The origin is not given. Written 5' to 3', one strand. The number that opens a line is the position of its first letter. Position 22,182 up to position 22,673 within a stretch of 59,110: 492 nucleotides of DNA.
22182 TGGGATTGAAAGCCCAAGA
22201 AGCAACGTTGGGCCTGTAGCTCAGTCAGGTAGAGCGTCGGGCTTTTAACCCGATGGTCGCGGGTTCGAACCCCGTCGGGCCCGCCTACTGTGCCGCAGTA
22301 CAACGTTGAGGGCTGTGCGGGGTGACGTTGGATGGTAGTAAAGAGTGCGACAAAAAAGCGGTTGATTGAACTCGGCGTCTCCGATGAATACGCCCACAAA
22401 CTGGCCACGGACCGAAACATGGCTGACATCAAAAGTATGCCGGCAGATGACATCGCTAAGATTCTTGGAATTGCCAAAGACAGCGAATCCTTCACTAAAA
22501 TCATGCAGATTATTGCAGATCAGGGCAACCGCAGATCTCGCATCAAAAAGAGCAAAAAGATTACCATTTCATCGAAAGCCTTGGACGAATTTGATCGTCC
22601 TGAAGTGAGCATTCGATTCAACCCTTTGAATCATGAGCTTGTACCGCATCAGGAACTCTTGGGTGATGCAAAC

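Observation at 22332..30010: RpoH and RpoA'' both carry a paralogous ~60-aa N-terminal domain absent from standard archaeal RNA polymerase subunits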

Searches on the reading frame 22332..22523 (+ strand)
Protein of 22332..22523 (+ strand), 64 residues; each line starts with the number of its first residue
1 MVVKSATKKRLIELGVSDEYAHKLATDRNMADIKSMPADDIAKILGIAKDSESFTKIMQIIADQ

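Call 16: search_solved_structures(query=A1, max_evalue=10, show_alignments=5)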
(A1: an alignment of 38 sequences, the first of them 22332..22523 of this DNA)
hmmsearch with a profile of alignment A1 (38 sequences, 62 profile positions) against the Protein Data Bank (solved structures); distinct sequences matched with E-value up to 10: 1.
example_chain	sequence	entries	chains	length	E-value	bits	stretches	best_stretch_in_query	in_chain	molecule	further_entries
8om3_d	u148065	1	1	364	0.6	13.8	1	9-58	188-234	Altered inheritance of mitochondria protein 23, mitochondrial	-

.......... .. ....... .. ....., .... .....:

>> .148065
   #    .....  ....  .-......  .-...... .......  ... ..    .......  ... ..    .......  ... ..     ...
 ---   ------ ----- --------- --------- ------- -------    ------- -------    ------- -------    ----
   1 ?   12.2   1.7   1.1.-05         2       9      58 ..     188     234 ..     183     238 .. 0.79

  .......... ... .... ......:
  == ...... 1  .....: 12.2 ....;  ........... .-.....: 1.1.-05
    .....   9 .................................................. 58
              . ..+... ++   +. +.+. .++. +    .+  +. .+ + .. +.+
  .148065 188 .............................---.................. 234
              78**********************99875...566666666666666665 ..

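Call 18: find_related_loci(query=A1, collection=genome_contigs, flank=10000)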
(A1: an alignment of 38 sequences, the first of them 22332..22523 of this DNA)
Query A1 (64 aa) in genome_contigs; peptide patterns used: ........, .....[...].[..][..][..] (x = any residue, [..] = any of these).
599 stretches matched a pattern (row limit reached: there are more); 550 encode a relative of the query (tblastn E <= 1e-3); the best 80 are kept; 80 distinct loci.
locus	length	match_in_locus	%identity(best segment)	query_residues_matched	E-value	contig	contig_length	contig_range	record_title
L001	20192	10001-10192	100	1-64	4e-38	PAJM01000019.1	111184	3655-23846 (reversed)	MAG: Methanobacteriota archaeon isolate SAT95 158317, whole genome shotgun sequence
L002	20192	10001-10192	98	1-64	1e-37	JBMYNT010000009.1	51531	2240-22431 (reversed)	MAG: Candidatus Poseidoniaceae archaeon isolate ME_XS_2307_bin_75 ME_XS_2307_bin_75_8, whole genome shotgun sequence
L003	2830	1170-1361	98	1-64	1e-37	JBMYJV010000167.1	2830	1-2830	MAG: Candidatus Poseidoniaceae archaeon isolate ME_XS_2109_bin_66 ME_XS_2109_bin_66_166, whole genome shotgun sequence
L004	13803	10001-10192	98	1-64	1e-37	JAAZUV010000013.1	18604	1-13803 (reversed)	MAG: Methanobacteriota archaeon isolate AW_metabat.40 AW_C298, whole genome shotgun sequence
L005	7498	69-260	98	1-64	1e-37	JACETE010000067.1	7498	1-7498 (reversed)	MAG: Candidatus Poseidoniales archaeon isolate MCMED-G34 MGII-MCMED-G34-C67, whole genome shotgun sequence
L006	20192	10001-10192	98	1-64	1e-37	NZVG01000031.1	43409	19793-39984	MAG: Methanobacteriota archaeon isolate NAT68 40127, whole genome shotgun sequence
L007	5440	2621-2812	98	1-64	2e-37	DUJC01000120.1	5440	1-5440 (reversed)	MAG TPA_asm: Candidatus Poseidoniaceae archaeon isolate UBA8574 contig_60526, whole genome shotgun sequence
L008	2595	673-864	98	1-64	2e-37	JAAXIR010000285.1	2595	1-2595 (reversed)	MAG: Candidatus Poseidoniales archaeon isolate SW22112_bin_20 NODE_26460_length_2595_cov_5.599606, whole genome shotgun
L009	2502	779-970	98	1-64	2e-37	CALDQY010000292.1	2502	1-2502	MAG TPA_asm: uncultured Rhodobiaceae bacterium isolate ERR599054_bin.37_CONCOCT_v1.1_MAG genome assembly, contig: ERZ840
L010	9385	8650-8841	98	1-64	2e-37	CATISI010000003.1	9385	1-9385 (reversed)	MAG: Candidatus Poseidoniaceae archaeon isolate bin.912 MAG genome assembly, contig: k119_1188937, whole genome shotgun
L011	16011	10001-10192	98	1-64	2e-37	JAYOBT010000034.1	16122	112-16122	MAG: Candidatus Poseidoniales archaeon isolate 139554_S156_metabat_bins_2.tsv.144 NODE_3180_length_16122_cov_17.574656,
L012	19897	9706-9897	98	1-64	2e-37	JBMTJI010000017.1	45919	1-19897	MAG: Candidatus Poseidoniaceae archaeon isolate CJ_V5_S11_50percent_ser_metabat.43 NODE_203_length_45919_cov_7.630342, w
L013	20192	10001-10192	98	1-64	2e-37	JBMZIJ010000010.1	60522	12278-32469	MAG: Candidatus Poseidoniaceae archaeon isolate ME_XS_2301_4_bin25 ME_XS_2301_4_bin25_9, whole genome shotgun sequence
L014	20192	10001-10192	98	1-64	2e-37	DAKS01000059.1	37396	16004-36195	MAG TPA_asm: Euryarchaeota archaeon UBA443 UBA443_contig_2137, whole genome shotgun sequence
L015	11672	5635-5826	97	1-64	4e-37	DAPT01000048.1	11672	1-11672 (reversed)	MAG TPA_asm: Euryarchaeota archaeon UBA124 UBA124_contig_97822, whole genome shotgun sequence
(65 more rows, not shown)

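Call 20: predict_structure(alignment_id=A1)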
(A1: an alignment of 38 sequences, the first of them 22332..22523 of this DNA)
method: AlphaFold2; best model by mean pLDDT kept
length: 64 residues; sequences in the alignment: 38
mean_pLDDT: 86.0   pTM: 0.62
mean pLDDT of the five models: 86.0, 83.0, 81.8, 81.5, 80.2
residues with pLDDT >= 90: 0; 70-90: 63; 50-70: 1; < 50: 0
segments of 3 or more residues with pLDDT < 50: none
pLDDT, mean of each block of 10 residues (from residue 1): 81 87 87 87 88 87 83
secondary structure, 60 per line:
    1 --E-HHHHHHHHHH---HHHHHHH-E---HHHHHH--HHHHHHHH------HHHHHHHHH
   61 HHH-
elements in order: H5-14 H18-24 H30-35 H38-45 H52-63

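Call 22: fold_search(model_id=the predicted structure, library=pdb)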
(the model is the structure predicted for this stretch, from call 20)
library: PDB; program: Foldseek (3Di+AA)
matches with E <= 10: 141; with E <= 0.001: 0
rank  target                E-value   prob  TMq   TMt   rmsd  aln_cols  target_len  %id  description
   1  4bxo_A                2.8e-01  0.99  0.71  0.26   2.7        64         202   12  Architecture and DNA recognition elements of the Fanconi anemia FANCM- FAAP24 complex (released 2013-08-28)
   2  2nrv_A                5.0e-01  0.96  0.63  0.22   2.5        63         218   21  Crystal structure of the C-terminal half of UvrC (released 2007-02-06)
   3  9hjo_A                5.6e-01  0.84  0.58  0.22   4.1        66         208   11  FANCM-FAAP24-dsDNA complex (released 2025-06-11)
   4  9q2a_G                7.5e-01  0.94  0.68  0.17   2.3        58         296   19  BCDX2-CX3-RAD51-RAD51-ssDNA supercomplex (released 2026-03-04)
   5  5clv_I                8.4e-01  0.30  0.38  0.39   5.8        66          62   14  Crystal Structure of KorA-operator DNA complex (KorA-OA) (released 2016-04-06)
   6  5clv_F                8.4e-01  0.30  0.39  0.39   5.3        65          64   14  Crystal Structure of KorA-operator DNA complex (KorA-OA) (released 2016-04-06)
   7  4mtn                  1.1e+00  0.54  0.54  0.12   5.1        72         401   15  Crystal structure of transcription termination factor NusA from Planctomyces limnophilus DSM 3776 (released 2013-10-02)
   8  8a5f                  1.5e+00  0.63  0.58  0.19   3.6        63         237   17  Crystal structure of Deinococcus radiodurans Endonuclease III-1 R61Q variant (released 2022-08-03)
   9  5ckt_A                1.5e+00  0.21  0.39  0.31   5.2        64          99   14  Crystal Structure of KorA, a plasmid-encoded, global transcription regulator (released 2016-04-06)
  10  2zuc_A                1.6e+00  0.69  0.58  0.16   2.4        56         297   20  Crystal structure of left-handed RadA filament (released 2009-04-07)
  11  6wih_D                1.6e+00  0.23  0.38  0.23   4.2        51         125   12  N-terminal mutation of ISCU2 (L35H36) traps Nfs1 Cys loop in the active site of ISCU2 without metal present. Structure (released 2020-05-13)
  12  5cm3_A                1.6e+00  0.20  0.38  0.30   5.3        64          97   14  Crystal Structure of KorA, a plasmid-encoded, global transcription regulator (released 2016-04-06)
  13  2nrz_B                1.7e+00  0.57  0.58  0.20   6.5        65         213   18  Crystal structure of the C-terminal half of UvrC bound to its catalytic divalent cation (released 2007-02-06)
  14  6o0s_F                1.8e+00  0.75  0.70  0.36   2.4        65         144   12  Crystal structure of the tandem SAM domains from human SARM1 (released 2019-09-04)
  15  5clv_M                1.8e+00  0.25  0.43  0.43   4.9        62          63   11  Crystal Structure of KorA-operator DNA complex (KorA-OA) (released 2016-04-06)
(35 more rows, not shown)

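Call 23: search_protein_representatives(alignment_id=A1)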
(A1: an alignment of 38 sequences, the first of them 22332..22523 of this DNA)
Query: 38 sequences, 62 profile positions. Proteins with E-value up to 0.001 (for the whole library): 205; up to 1e-10: 144; up to 1e-30: 5. The best 150 are listed.
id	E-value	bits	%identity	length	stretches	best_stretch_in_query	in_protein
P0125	3.2e-31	123.6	-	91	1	1-61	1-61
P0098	6.9e-31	122.5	-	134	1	1-61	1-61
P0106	8.8e-31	122.2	-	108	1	1-61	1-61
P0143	9.5e-31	122.1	-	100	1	1-61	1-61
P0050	1.0e-30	122.0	-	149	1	1-61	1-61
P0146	1.1e-30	121.8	-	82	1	1-61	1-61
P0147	1.9e-30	121.2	-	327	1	1-61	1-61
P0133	2.5e-30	120.7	-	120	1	1-61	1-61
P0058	3.8e-30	120.2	-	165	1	1-61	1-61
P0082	4.6e-30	119.9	-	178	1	1-61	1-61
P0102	4.9e-30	119.8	-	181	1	1-61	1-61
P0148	5.1e-30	119.8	-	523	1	1-61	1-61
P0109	6.9e-30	119.3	-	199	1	1-61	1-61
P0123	8.1e-30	119.1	-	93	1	1-61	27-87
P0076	8.3e-30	119.1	-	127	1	1-61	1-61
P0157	6.1e-27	109.9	-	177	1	1-61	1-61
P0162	9.4e-26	106.1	-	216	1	1-62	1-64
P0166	3.6e-25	104.2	-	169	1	3-61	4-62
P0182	2.0e-19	85.8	-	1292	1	1-55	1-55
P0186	2.3e-18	82.5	-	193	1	1-60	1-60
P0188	3.0e-17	78.9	-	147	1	1-61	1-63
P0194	2.4e-16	76.0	-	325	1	1-48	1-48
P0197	3.6e-16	75.4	-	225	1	1-45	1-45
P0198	6.5e-16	74.6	-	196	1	1-61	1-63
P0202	1.0e-15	74.0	-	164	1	1-58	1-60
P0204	1.3e-15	73.6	-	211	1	1-37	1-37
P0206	2.1e-15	72.9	-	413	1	1-60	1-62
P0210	7.4e-15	71.2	-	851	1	2-56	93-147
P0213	1.1e-14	70.7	-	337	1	1-60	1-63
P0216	2.2e-14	69.7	-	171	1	1-52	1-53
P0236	8.3e-13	64.6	-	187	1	1-41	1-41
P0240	1.6e-12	63.7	-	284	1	1-60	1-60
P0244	3.1e-12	62.8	-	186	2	1-51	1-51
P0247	3.7e-12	62.5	-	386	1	1-60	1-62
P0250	6.1e-12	61.9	-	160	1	1-45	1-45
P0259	3.9e-11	59.3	-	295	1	1-61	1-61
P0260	5.6e-11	58.8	-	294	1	1-60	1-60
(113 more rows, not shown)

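Call 26: search_protein_families(library=pfam, proteins=[P0182, P0194, P0213, P0197, P0204, P0240, P0259, P0206, P0247, P0210], max_evalue=0.01)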
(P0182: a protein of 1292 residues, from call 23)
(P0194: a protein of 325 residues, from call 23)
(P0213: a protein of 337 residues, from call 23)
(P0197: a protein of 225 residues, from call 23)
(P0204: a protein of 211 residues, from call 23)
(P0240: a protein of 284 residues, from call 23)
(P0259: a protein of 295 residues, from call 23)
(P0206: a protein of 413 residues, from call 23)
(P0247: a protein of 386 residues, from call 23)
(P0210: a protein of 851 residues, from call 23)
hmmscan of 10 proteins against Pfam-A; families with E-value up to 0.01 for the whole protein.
P0182 (1292 aa): 0 families

P0194 (325 aa): 0 families

P0213 (337 aa): 0 families

P0197 (225 aa): 0 families

P0204 (211 aa): 0 families

P0240 (284 aa): 0 families

P0259 (295 aa): 0 families

P0206 (413 aa): 1 family
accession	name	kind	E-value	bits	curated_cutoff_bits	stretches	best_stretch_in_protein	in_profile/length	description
PF12773.13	DZR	-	0.005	17.4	27.3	0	390-410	25-45/45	Double zinc ribbon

P0247 (386 aa): 0 families

P0210 (851 aa): 8 families
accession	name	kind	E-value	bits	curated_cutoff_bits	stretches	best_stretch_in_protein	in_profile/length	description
PF13175.12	AAA_15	-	1.3e-15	58.4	32.1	2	599-789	238-373/374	AAA ATPase domain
PF13304.12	AAA_21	-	3.4e-14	54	27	1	620-789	131-302/304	AAA domain, putative AbiEii toxin, Type IV TA system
PF00096.32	zf-C2H2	-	0.0001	23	25.2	0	468-490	1-23/23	Zinc finger, C2H2 type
PF13476.12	AAA_23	-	0.00052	21.1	27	1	259-298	2-39/201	AAA domain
PF13514.12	AAA_27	-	0.0024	17.9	22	1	259-307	6-55/206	AAA domain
PF02463.25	SMC_N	-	0.0053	16.7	40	0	256-297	2-43/220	RecF/RecN/SMC N terminal domain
PF13894.12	zf-C2H2_4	-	0.0062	17.6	27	0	33-52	2-21/24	C2H2-type zinc finger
PF21039.3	CEP104_ZnF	-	0.0092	16.6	27.4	0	4-53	28-78/112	Centrosomal protein CEP104, ZnF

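Call 27: search_protein_families(library=phrogs, proteins=[P0182, P0194, P0213, P0197, P0204, P0240, P0259, P0206, P0247, P0210], max_evalue=0.01)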
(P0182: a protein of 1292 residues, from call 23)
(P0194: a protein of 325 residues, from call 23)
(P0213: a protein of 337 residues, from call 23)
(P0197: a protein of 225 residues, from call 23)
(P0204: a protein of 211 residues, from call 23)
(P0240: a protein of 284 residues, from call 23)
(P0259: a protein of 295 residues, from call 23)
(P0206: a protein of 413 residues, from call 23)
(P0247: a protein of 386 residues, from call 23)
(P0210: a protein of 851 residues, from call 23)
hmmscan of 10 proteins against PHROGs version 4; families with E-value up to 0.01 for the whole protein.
P0182 (1292 aa): 0 families

P0194 (325 aa): 0 families

P0213 (337 aa): 0 families

P0197 (225 aa): 0 families

P0204 (211 aa): 0 families

P0240 (284 aa): 0 families

P0259 (295 aa): 0 families

P0206 (413 aa): 1 family
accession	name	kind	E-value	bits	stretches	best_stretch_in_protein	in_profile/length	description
phrog_7921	-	unknown function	0.0089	17.3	0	277-305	38-66/70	-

P0247 (386 aa): 0 families

P0210 (851 aa): 9 families
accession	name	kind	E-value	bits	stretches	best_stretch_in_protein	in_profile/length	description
phrog_21420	-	unknown function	3.7e-19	69.6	2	627-810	396-590/654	-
phrog_4747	-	unknown function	4.3e-12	46.9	2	260-301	7-45/610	-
phrog_3940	-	unknown function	1.4e-11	44.9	1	743-823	253-324/537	-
phrog_14430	-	unknown function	9.2e-10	39.3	1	741-800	334-391/444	-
phrog_9802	-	unknown function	2.8e-05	24.3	0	706-788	245-326/438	-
phrog_8323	-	unknown function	0.00014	21.5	0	242-297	37-90/623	-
phrog_77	-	DNA, RNA and nucleotide metabolism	0.00048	19.7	1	225-298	258-340/967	SbcC-like subunit of palindrome specific endonuclease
phrog_5836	-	unknown function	0.0039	16.2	0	277-307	47-77/1071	-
phrog_13167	-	unknown function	0.0045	16.9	0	745-793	339-385/477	-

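Call 28: find_encoding_contigs(protein=P0182, flank=10000, max_places=3)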
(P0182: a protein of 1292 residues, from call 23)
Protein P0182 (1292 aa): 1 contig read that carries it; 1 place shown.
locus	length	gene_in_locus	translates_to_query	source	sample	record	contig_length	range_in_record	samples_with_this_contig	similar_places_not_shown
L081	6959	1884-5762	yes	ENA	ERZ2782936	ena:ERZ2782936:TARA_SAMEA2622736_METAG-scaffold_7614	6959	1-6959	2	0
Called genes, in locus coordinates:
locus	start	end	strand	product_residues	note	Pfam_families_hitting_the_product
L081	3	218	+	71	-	?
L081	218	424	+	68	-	-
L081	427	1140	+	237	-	-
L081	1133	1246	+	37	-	-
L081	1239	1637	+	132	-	-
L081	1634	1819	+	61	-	-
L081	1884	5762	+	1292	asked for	-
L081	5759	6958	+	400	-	?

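Call 29: find_encoding_contigs(protein=P0213, flank=10000, max_places=3)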
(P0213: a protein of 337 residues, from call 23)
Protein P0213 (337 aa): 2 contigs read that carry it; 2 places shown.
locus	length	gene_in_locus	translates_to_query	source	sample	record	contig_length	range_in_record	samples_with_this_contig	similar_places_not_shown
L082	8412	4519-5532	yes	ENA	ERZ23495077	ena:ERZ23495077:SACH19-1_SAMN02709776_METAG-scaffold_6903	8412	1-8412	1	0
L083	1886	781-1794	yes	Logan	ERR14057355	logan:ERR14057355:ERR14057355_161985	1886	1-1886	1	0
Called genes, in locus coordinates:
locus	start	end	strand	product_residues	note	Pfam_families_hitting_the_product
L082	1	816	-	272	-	?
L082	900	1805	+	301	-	-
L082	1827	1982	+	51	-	-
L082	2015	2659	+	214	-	-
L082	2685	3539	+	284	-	-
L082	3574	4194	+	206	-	-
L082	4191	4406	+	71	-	-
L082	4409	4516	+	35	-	-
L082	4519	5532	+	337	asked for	-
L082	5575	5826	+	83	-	-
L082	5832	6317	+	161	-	-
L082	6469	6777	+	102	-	-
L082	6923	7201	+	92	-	-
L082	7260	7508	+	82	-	-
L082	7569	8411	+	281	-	?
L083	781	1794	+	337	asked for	-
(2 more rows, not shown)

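Call 30: find_encoding_contigs(protein=P0197, flank=10000, max_places=3)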
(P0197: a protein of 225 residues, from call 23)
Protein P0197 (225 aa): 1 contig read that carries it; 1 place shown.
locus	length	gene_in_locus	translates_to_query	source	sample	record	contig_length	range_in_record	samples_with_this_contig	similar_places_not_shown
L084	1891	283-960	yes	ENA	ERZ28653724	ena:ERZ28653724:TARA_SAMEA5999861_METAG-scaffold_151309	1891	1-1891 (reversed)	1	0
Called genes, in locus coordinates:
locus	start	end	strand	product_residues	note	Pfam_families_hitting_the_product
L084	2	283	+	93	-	?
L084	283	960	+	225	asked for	-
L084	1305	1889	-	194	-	?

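Call 31: find_related_loci(query=A1, collection=viral_contigs, flank=10000)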
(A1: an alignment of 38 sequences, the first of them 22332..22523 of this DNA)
Query A1 (64 aa) in viral_contigs; peptide patterns used: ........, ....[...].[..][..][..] (x = any residue, [..] = any of these).
6 stretches matched a pattern, but none encodes a relative of the query by tblastn (E <= 1e-3).

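Call 36: find_encoding_contigs(protein=P0210, flank=10000, max_places=3)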
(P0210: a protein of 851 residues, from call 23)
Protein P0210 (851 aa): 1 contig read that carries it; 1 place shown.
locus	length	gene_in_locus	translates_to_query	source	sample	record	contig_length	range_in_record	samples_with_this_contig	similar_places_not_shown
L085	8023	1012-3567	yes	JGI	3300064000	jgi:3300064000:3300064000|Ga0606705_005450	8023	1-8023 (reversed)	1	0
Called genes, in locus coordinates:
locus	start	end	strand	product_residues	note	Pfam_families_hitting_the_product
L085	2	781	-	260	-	?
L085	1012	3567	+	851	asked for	PF13175:AAA_15, PF13304:AAA_21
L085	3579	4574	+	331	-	-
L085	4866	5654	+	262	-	-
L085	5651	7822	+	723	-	-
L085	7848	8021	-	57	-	?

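Call 37: find_encoding_contigs(protein=P0259, flank=10000, max_places=3)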
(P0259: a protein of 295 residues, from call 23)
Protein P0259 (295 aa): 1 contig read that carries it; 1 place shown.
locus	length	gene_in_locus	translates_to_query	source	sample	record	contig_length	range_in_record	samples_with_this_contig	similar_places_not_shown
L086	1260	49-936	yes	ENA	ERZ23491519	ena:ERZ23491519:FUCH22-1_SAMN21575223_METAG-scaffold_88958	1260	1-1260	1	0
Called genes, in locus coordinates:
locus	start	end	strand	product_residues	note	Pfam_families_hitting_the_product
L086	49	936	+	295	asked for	-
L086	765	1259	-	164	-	?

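Call 38: find_encoding_contigs(protein=P0206, flank=10000, max_places=3)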
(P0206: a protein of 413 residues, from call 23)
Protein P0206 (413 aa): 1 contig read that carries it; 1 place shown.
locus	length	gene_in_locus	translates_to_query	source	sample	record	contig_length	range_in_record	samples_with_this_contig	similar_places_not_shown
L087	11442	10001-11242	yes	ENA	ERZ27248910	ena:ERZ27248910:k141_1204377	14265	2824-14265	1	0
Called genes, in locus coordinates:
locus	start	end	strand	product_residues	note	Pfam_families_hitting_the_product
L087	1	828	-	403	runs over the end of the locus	PF00899:ThiF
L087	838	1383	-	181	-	-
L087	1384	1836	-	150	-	-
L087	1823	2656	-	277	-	-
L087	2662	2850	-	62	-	-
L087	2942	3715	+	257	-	-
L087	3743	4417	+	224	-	-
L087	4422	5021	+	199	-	-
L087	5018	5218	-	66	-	-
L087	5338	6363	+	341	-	-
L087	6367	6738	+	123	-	-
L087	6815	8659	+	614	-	-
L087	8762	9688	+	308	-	-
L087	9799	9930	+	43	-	-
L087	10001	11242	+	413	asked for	-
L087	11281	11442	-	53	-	?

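Call 40: search_protein_families(library=pfam, proteins=[L082:1-816:-, L082:900-1802:+, L082:2015-2656:+, L082:2685-3536:+, L082:3574-4191:+, L082:5832-6314:+, L082:6469-6774:+, L082:7569-8411:+, L081:427-1137:+, L081:5759-6958:+], max_evalue=0.01)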
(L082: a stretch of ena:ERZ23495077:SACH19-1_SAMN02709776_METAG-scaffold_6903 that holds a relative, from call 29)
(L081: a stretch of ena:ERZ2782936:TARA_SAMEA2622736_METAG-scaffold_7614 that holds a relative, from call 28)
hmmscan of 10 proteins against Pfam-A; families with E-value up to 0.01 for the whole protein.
L082:1-816:- (272 aa): 1 family
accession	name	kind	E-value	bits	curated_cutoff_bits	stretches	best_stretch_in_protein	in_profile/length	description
PF10902.13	WYL_2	-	2.9e-05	24.7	26.7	1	62-126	11-73/74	WYL_2, Sm-like SH3 beta-barrel fold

L082:900-1802:+ (301 aa): 2 families
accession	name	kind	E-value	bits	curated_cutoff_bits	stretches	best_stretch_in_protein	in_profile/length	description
PF01896.25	DNA_primase_S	-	4e-05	24.5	26.8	1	131-248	2-160/163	DNA primase small subunit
PF21686.3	LigD_Prim-Pol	-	0.00025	21.1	27.4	1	125-178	100-155/254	LigD, primase-polymerase domain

L082:2015-2656:+ (214 aa): 0 families

L082:2685-3536:+ (284 aa): 0 families

L082:3574-4191:+ (206 aa): 0 families

L082:5832-6314:+ (161 aa): 0 families

L082:6469-6774:+ (102 aa): 0 families

L082:7569-8411:+ (281 aa): 3 families
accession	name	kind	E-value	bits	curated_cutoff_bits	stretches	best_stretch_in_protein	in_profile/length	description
PF00382.24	TFIIB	-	2.3e-28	98.5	23.6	2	119-207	2-90/92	Transcription factor TFIIB repeat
PF08271.17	Zn_Ribbon_TF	-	2.3e-13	49.9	29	1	13-52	2-41/43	TFIIB zinc-binding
PF14354.12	Lar_restr_allev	-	0.0061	17.2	28.6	0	13-44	5-39/58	Restriction alleviation protein Lar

L081:427-1137:+ (237 aa): 0 families

L081:5759-6958:+ (400 aa): 0 families

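Call 41: search_protein_families(library=pfam, proteins=[L087:838-1380:-, L087:1384-1833:-, L087:1823-2653:-, L087:2942-3712:+, L087:3743-4414:+, L087:4422-5018:+, L087:5338-6360:+, L087:6815-8656:+, L087:8762-9685:+, L085:3579-4571:+], max_evalue=0.01)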
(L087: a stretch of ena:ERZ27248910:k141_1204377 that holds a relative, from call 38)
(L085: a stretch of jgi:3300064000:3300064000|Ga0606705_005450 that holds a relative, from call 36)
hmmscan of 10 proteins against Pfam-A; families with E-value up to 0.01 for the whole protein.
L087:838-1380:- (180 aa): 0 families

L087:1384-1833:- (149 aa): 0 families

L087:1823-2653:- (276 aa): 0 families

L087:2942-3712:+ (257 aa): 0 families

L087:3743-4414:+ (224 aa): 1 family
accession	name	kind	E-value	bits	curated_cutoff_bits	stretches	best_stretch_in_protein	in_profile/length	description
PF15313.11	HEXIM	-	0.006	17.2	29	1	9-50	89-131/142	Hexamethylene bis-acetamide-inducible protein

L087:4422-5018:+ (199 aa): 0 families

L087:5338-6360:+ (341 aa): 0 families

L087:6815-8656:+ (614 aa): 2 families
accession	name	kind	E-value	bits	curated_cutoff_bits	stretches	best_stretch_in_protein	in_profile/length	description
PF11919.13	PSME4_C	-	0.004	17.4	22.5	1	270-318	24-71/88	Proteasome activator complex subunit 4-like, C-terminal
PF00170.26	bZIP_1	-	0.0068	16.9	27.6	0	339-379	23-63/64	bZIP transcription factor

L087:8762-9685:+ (308 aa): 1 family
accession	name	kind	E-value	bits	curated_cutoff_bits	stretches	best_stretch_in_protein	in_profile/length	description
PF07498.18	Rho_N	-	0.00031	21.1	24.9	0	255-282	9-36/43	Rho termination factor, N-terminal domain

L085:3579-4571:+ (331 aa): 0 families

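Call 51: find_encoding_contigs(protein=P0236, flank=10000, max_places=4)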
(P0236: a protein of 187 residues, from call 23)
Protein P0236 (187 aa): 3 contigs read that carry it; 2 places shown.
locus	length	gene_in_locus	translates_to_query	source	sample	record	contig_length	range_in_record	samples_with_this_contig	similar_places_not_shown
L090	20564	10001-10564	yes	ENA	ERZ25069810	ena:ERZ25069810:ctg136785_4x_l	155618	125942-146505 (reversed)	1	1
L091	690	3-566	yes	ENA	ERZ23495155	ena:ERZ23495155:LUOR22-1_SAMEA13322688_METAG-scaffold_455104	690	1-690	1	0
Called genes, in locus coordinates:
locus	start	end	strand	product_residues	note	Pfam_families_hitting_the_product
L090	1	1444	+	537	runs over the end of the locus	PF01555:N6_N4_Mtase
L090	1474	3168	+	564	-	PF01555:N6_N4_Mtase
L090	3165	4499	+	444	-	PF01555:N6_N4_Mtase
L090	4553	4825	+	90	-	-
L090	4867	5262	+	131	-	-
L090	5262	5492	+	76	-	-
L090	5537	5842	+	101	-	-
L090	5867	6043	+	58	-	-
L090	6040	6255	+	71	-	-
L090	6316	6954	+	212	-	-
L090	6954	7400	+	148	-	PF21840:DUF6899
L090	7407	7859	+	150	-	-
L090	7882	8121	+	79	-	-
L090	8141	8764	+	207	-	-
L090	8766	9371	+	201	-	-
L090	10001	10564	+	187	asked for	-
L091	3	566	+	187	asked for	?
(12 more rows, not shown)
